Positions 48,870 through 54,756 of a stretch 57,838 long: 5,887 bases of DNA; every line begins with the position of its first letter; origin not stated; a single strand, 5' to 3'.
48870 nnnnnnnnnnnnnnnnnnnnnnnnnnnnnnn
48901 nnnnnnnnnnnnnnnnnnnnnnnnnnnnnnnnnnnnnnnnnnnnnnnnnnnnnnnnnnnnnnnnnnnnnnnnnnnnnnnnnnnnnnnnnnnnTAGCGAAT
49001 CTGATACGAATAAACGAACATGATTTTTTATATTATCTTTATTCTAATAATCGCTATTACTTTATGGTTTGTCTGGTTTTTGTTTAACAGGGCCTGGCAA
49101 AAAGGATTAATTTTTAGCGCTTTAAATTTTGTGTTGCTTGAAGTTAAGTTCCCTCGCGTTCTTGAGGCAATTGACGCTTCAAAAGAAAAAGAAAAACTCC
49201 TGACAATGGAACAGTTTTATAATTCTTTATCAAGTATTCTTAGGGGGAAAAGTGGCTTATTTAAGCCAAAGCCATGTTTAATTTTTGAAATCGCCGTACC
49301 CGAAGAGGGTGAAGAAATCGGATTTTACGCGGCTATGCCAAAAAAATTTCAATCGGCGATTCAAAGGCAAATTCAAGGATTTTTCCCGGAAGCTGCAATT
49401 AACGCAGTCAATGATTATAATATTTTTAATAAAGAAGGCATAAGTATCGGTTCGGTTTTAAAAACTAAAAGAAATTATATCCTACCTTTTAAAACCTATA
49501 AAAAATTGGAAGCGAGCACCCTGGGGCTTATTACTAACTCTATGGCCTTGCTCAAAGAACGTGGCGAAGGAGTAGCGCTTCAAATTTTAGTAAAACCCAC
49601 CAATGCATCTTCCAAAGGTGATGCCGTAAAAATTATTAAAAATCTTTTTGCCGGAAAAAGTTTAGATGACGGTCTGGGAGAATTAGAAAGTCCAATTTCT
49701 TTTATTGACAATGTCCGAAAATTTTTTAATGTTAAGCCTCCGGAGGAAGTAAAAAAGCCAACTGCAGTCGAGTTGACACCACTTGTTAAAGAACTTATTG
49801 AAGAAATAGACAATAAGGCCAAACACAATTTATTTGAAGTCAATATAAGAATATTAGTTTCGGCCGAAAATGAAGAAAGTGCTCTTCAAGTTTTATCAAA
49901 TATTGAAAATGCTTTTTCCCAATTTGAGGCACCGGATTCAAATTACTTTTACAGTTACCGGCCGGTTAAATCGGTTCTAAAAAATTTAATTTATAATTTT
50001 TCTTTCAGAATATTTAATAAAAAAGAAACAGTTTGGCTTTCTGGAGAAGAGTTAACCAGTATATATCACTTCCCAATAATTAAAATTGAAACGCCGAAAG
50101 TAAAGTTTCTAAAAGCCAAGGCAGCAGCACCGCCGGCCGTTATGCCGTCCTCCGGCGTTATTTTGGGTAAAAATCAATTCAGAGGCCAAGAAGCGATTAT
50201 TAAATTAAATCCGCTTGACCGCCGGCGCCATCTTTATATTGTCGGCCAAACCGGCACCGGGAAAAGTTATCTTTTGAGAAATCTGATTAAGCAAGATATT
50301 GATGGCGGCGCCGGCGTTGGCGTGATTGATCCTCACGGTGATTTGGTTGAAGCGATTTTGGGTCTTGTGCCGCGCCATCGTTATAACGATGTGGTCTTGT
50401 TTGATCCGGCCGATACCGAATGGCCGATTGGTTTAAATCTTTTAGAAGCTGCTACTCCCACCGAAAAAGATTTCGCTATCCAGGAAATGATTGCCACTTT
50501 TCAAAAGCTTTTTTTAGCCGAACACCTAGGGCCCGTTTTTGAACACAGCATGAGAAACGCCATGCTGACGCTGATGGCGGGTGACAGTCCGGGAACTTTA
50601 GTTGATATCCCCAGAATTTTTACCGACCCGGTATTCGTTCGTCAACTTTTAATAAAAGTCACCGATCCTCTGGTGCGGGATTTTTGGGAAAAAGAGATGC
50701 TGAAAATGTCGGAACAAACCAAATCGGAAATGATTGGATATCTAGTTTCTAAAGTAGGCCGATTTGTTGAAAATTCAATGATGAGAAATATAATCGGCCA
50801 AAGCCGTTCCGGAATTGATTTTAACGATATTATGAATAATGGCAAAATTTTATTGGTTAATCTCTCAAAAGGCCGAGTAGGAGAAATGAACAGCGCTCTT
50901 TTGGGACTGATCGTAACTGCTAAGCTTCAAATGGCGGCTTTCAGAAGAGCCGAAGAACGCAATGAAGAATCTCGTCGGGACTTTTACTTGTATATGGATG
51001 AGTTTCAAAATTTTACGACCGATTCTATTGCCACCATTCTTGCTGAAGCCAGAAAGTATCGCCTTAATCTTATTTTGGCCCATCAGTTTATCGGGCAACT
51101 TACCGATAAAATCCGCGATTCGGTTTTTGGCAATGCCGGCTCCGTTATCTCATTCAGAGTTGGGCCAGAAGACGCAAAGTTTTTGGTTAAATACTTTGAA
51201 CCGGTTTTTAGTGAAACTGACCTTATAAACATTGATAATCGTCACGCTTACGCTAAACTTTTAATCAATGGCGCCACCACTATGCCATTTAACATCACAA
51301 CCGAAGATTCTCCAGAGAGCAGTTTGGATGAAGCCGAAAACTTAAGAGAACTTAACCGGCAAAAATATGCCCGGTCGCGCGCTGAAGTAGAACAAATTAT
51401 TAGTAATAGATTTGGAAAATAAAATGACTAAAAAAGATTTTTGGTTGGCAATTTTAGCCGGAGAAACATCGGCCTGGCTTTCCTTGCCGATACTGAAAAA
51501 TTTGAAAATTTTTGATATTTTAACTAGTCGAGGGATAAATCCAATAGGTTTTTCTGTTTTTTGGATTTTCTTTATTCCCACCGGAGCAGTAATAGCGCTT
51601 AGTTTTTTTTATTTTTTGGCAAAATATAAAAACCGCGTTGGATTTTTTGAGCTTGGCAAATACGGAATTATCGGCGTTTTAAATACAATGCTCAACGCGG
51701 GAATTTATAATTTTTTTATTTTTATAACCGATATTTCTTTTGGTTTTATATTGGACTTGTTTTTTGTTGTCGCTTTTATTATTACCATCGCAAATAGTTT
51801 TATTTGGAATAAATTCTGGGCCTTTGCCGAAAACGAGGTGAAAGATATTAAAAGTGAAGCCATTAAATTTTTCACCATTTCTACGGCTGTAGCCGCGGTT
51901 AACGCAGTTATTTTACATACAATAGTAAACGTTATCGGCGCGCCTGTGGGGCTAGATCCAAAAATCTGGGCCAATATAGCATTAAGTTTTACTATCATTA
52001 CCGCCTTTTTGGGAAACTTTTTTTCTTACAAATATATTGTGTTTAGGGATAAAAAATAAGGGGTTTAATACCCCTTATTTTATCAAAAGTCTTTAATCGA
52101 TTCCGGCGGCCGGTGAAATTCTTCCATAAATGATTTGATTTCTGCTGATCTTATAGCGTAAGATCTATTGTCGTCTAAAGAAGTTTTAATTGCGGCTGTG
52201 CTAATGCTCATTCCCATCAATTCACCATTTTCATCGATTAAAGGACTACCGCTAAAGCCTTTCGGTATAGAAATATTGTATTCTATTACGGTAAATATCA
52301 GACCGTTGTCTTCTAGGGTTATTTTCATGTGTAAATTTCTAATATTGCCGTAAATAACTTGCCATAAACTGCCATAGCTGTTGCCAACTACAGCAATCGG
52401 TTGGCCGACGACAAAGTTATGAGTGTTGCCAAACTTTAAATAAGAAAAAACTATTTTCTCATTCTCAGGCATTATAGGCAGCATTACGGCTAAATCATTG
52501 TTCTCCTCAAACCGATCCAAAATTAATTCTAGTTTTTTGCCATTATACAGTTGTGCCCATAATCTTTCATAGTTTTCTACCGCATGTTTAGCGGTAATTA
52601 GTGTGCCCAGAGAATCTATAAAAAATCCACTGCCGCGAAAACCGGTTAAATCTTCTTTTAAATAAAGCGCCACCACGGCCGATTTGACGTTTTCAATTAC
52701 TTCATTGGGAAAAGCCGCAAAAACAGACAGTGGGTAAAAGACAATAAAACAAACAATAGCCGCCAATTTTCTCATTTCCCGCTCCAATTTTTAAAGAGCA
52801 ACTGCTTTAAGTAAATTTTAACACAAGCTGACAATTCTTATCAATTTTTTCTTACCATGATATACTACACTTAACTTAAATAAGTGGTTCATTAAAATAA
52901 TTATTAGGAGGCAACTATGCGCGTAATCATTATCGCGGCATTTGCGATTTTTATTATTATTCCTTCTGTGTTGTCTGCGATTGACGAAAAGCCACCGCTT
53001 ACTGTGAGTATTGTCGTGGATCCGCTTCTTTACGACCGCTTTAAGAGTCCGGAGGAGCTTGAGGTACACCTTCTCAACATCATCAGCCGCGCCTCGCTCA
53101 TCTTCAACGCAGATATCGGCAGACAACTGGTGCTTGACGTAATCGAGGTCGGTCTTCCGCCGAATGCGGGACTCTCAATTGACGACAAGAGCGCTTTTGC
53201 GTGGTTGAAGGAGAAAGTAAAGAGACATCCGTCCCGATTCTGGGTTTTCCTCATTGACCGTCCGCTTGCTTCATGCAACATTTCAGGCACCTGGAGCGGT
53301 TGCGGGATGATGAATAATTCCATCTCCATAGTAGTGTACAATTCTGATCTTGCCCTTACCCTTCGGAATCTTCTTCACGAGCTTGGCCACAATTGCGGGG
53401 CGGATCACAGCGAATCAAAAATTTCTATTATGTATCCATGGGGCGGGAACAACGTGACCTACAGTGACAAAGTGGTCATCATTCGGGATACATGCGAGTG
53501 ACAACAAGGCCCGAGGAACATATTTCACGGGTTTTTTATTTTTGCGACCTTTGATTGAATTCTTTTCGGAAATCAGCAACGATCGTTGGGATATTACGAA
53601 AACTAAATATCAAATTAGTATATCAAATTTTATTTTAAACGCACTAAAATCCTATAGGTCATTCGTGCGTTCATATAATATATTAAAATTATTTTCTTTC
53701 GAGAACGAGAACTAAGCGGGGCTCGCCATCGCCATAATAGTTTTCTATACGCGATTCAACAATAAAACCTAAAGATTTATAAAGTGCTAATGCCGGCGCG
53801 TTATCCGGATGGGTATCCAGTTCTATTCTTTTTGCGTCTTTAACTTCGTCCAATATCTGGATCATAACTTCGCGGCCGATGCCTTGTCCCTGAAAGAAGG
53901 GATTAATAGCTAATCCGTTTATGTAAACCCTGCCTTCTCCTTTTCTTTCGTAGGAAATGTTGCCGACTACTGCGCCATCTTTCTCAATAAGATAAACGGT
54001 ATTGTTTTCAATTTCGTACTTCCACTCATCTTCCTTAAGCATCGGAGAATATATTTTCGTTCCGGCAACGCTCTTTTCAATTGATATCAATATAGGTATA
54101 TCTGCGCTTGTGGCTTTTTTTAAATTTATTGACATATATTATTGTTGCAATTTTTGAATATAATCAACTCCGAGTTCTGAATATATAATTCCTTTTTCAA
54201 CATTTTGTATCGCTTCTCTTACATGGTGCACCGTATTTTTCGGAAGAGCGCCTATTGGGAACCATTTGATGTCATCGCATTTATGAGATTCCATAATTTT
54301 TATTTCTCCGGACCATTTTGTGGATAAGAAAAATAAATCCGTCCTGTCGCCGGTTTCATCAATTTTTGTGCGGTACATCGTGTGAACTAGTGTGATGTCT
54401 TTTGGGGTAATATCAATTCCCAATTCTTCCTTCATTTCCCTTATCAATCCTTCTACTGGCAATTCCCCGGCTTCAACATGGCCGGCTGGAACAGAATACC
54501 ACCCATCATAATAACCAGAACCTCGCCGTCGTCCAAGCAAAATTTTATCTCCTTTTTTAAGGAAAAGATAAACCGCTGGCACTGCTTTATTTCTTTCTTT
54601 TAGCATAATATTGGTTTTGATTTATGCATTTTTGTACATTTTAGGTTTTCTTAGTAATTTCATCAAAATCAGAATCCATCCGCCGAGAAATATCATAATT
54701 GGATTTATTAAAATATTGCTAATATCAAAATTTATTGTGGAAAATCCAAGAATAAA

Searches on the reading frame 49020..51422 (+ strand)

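Call 51: search_protein_families(library=pfam, proteins=[window:49020-51422:+], max_evalue=0.001)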
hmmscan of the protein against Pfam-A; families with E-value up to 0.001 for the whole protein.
window:49020-51422:+ (800 aa): 6 families
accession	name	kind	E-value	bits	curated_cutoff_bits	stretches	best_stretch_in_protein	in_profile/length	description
PF10412.15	TrwB_AAD_bind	-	6.1e-10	39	20.5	1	398-696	11-288/387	Type IV secretion-system coupling protein DNA-binding domain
PF01935.23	DUF87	-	1.5e-09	38.7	23.2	1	402-471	23-86/220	Helicase HerA, central domain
PF02534.20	T4SS-DNA_transf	-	1.1e-06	28.3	20.1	0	559-698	214-348/468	Type IV secretory system Conjugative DNA transfer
PF13401.12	AAA_22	-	2.3e-05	25.2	27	0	401-426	4-29/130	AAA domain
PF13191.12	AAA_16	-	0.00026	22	32.6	0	402-498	24-124/167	AAA ATPase domain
PF12696.13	TraG-D_C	-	0.00082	19.7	22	0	655-718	2-68/126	TraM recognition site of TraD and TraG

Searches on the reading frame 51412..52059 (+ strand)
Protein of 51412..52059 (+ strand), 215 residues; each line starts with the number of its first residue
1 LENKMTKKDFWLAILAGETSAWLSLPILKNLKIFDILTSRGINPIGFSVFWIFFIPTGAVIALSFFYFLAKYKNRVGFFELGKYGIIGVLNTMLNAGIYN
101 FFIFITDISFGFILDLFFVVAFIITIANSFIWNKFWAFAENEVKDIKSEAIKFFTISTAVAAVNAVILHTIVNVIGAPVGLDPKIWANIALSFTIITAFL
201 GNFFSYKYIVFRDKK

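Call 51: search_protein_families(library=pfam, proteins=[window:51412-52059:+], max_evalue=0.001)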
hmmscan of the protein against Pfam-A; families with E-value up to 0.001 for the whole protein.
window:51412-52059:+ (215 aa): 1 family
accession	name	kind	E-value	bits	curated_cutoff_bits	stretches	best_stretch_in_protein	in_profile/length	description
PF04138.20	GtrA_DPMS_TM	-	6.5e-13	49.3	26.1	1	83-211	1-117/117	GtrA/DPMS, transmembrane domain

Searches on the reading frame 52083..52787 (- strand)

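Call 9: search_protein_families(library=pfam, proteins=[window:52083-52787:-], max_evalue=0.01)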
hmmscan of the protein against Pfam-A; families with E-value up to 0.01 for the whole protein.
window:52083-52787:- (234 aa): 1 family
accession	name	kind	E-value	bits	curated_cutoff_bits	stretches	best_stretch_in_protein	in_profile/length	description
PF13365.12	Trypsin_2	-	7e-18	66.2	27.6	1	52-193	1-144/144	Trypsin-like peptidase domain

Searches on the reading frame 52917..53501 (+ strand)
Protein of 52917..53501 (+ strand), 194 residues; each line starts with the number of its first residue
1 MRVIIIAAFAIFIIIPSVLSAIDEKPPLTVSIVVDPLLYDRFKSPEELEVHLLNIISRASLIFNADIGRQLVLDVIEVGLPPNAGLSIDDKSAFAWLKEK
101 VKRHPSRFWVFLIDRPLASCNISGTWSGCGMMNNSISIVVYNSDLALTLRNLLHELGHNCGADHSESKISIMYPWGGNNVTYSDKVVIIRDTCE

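Call 9: search_protein_families(library=pfam, proteins=[window:52917-53501:+], max_evalue=0.01)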
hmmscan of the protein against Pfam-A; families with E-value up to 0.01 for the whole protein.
window:52917-53501:+ (194 aa): 3 families
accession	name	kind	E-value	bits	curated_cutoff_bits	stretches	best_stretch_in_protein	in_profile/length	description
PF13688.12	Reprolysin_5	-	0.00017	22.3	27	1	30-165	7-158/196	Metallo-peptidase family M12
PF00413.30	Peptidase_M10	-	0.00018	21.8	24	1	152-176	112-136/159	Matrixin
PF13583.11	Reprolysin_4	-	0.00069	19.8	22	0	153-168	140-155/203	Metallo-peptidase family M12B Reprolysin-like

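Call 49: find_encoding_contigs(protein=window:52917-53501:+, flank=6000, max_places=6)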
Protein window:52917-53501:+ (194 aa): 1 contig read that carries it; 1 place shown.
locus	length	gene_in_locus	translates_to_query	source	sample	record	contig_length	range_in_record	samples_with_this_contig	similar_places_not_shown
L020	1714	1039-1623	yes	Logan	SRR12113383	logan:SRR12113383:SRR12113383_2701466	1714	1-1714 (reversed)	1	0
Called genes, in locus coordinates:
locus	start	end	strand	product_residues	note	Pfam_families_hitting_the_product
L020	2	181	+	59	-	?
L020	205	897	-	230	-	PF13365:Trypsin_2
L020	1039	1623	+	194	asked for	-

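Call 95: search_protein_families(library=phrogs, proteins=[window:52917-53501:+], max_evalue=0.01)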
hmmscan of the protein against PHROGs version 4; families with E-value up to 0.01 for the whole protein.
window:52917-53501:+ (194 aa): 0 families

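Call 96: search_protein_families(library=ncbifam, proteins=[window:52917-53501:+], max_evalue=0.01)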
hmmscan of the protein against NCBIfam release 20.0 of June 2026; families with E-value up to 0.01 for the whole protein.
window:52917-53501:+ (194 aa): 0 families

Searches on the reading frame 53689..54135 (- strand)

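Call 9: search_protein_families(library=pfam, proteins=[window:53689-54135:-], max_evalue=0.01)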
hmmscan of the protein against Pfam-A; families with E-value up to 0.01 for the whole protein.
window:53689-54135:- (148 aa): 6 families
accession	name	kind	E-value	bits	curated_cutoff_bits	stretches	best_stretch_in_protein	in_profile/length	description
PF00583.31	Acetyltransf_1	-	3.9e-19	69.5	20.7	1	35-124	23-116/116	Acetyltransferase (GNAT) family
PF13508.13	Acetyltransf_7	-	6.6e-13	49.3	27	1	44-125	2-83/84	Acetyltransferase (GNAT) domain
PF13673.13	Acetyltransf_10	-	2.9e-10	40.7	23.6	1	30-126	14-109/128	Acetyltransferase (GNAT) domain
PF13302.13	Acetyltransf_3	-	2.6e-07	31.9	25.4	1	38-124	45-137/138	Acetyltransferase (GNAT) domain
PF14542.12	Acetyltransf_CG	-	2.3e-06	28.1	30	1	48-101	2-56/80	GCN5-related N-acetyl-transferase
PF08445.16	FR47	-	4.9e-05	23.7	22.1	1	71-127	23-80/86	FR47-like protein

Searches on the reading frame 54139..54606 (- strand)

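Call 51: search_protein_families(library=pfam, proteins=[window:54139-54606:-], max_evalue=0.001)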
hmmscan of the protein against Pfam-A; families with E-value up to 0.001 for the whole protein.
window:54139-54606:- (155 aa): 2 families
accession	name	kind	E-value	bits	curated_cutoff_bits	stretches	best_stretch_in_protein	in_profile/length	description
PF00293.34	NUDIX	-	2e-19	70.4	21.1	1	9-132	6-130/134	NUDIX domain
PF14815.12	NUDIX_4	-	6e-07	29.7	35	1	12-84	2-72/113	NUDIX domain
